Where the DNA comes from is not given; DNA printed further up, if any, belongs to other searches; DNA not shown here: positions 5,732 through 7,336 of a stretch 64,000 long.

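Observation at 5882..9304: Intact fadI-fadJ pair with all three catalytic activities apparently disabled: candidate pseudoenzyme trifunctional complex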

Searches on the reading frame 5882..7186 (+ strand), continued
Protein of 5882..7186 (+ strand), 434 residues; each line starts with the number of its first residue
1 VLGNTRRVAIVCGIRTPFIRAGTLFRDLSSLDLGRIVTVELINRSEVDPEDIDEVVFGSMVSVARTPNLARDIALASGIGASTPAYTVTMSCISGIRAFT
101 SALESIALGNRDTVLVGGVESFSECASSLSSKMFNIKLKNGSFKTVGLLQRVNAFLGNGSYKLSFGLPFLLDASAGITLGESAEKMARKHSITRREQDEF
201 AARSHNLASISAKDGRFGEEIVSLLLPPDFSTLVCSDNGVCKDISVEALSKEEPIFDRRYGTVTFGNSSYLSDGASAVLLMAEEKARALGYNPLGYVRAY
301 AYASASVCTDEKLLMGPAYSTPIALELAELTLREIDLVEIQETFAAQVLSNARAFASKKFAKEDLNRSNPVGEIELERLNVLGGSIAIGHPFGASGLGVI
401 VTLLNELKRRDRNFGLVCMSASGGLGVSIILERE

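Call 68: search_protein_families(library=ncbifam, proteins=[P0126, P0151, P0125, P0200, P0223], max_evalue=1e-100)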
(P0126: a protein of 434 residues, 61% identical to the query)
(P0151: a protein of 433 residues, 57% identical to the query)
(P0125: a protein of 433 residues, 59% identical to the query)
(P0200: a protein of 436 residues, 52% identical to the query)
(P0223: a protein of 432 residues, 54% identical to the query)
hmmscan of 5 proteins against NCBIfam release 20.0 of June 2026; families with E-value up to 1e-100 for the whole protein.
P0126 (434 aa): 5 families
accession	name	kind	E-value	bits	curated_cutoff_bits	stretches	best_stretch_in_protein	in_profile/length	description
NF006516.0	PRK08963.1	equivalog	4.9e-185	615.4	560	1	6-434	9-436/436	acetyl-CoA C-acyltransferase FadI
TIGR02446.1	FadI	equivalog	4.3e-160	533.5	711.55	1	7-434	4-430/430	acetyl-CoA C-acyltransferase FadI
TIGR01930.1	AcCoA-C-Actrans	subfamily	1.6e-136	455.3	240.55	1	14-432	1-385/385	acetyl-CoA C-acyltransferase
NF006740.0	PRK09268.1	equivalog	1.3e-121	406.7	539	1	7-433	8-431/431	acetyl-CoA C-acetyltransferase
NF006030.0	PRK08170.1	equivalog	2.7e-111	372.4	593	1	6-433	6-432/434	acetyl-CoA C-acetyltransferase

P0151 (433 aa): 5 families
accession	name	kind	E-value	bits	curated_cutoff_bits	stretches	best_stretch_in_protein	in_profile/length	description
NF006516.0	PRK08963.1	equivalog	9.5e-183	607.9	560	1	6-432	10-435/436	acetyl-CoA C-acyltransferase FadI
TIGR02446.1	FadI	equivalog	2.5e-156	521.1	711.55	1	7-431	5-428/430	acetyl-CoA C-acyltransferase FadI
TIGR01930.1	AcCoA-C-Actrans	subfamily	4.6e-133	443.9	240.55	1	13-431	1-385/385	acetyl-CoA C-acyltransferase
NF006740.0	PRK09268.1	equivalog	1.9e-116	389.6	539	1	6-432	8-431/431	acetyl-CoA C-acetyltransferase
NF006030.0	PRK08170.1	equivalog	8.2e-110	367.5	593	1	8-432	9-432/434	acetyl-CoA C-acetyltransferase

P0125 (433 aa): 5 families
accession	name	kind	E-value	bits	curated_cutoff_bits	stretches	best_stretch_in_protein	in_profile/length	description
NF006516.0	PRK08963.1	equivalog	8.9e-186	617.9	560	1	5-433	9-436/436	acetyl-CoA C-acyltransferase FadI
TIGR02446.1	FadI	equivalog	2.5e-160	534.2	711.55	1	6-433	4-430/430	acetyl-CoA C-acyltransferase FadI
TIGR01930.1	AcCoA-C-Actrans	subfamily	9.4e-133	442.9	240.55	1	13-431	1-385/385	acetyl-CoA C-acyltransferase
NF006740.0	PRK09268.1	equivalog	1.3e-117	393.5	539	1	6-432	8-431/431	acetyl-CoA C-acetyltransferase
NF006030.0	PRK08170.1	equivalog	8.1e-107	357.6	593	1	6-432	7-432/434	acetyl-CoA C-acetyltransferase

P0200 (436 aa): 5 families
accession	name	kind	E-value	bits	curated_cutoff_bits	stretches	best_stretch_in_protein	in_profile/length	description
NF006516.0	PRK08963.1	equivalog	5.8e-172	572.4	560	1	7-436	8-436/436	acetyl-CoA C-acyltransferase FadI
TIGR02446.1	FadI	equivalog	1.3e-146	489.1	711.55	1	11-436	6-430/430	acetyl-CoA C-acyltransferase FadI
TIGR01930.1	AcCoA-C-Actrans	subfamily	3.6e-127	424.5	240.55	1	16-434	1-385/385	acetyl-CoA C-acyltransferase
NF006740.0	PRK09268.1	equivalog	2.4e-110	369.5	539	1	7-435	6-431/431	acetyl-CoA C-acetyltransferase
NF006030.0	PRK08170.1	equivalog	1.7e-101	340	593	1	9-435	7-432/434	acetyl-CoA C-acetyltransferase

P0223 (432 aa): 4 families
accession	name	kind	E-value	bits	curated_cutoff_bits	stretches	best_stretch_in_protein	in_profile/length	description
NF006516.0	PRK08963.1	equivalog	1.4e-145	485.4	560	1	4-432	9-436/436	acetyl-CoA C-acyltransferase FadI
TIGR02446.1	FadI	equivalog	1e-119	400.4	711.55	1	5-432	4-430/430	acetyl-CoA C-acyltransferase FadI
TIGR01930.1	AcCoA-C-Actrans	subfamily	2.3e-116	388.9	240.55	1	12-430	1-385/385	acetyl-CoA C-acyltransferase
NF006740.0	PRK09268.1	equivalog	4.9e-102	342.1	539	1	4-431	7-431/431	acetyl-CoA C-acetyltransferase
